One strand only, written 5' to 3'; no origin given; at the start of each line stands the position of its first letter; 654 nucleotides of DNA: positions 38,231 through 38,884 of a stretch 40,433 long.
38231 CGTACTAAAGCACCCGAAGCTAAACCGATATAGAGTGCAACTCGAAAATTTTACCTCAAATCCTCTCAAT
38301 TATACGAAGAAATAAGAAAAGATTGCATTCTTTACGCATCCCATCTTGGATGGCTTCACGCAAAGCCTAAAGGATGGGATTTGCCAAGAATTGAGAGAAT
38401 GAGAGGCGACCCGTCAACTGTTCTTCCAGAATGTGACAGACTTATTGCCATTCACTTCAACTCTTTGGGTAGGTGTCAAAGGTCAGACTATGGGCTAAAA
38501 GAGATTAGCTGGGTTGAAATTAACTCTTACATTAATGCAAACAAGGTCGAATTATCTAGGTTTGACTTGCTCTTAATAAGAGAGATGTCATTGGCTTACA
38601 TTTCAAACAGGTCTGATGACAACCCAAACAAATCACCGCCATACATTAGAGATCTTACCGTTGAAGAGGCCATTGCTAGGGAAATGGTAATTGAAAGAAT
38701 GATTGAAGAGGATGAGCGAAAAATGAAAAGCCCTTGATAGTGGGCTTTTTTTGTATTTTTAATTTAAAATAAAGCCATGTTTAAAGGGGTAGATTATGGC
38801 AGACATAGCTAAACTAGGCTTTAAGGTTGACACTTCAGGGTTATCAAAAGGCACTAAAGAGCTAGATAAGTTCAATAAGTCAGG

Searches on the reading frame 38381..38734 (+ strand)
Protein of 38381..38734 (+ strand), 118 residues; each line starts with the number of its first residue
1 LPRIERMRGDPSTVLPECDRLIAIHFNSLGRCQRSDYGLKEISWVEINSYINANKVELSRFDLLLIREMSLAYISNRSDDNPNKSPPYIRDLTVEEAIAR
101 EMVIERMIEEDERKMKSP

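Call 77: search_protein_families(library=pfam, proteins=[window:38381-38734:+], max_evalue=0.01)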
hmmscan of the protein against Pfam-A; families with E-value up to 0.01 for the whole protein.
window:38381-38734:+ (118 aa): 1 family
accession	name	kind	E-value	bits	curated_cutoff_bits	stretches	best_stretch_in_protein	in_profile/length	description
PF23812.1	Phage_TAC_18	-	2.2e-05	24.9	27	1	14-69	17-73/79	Phage tail assembly chaperone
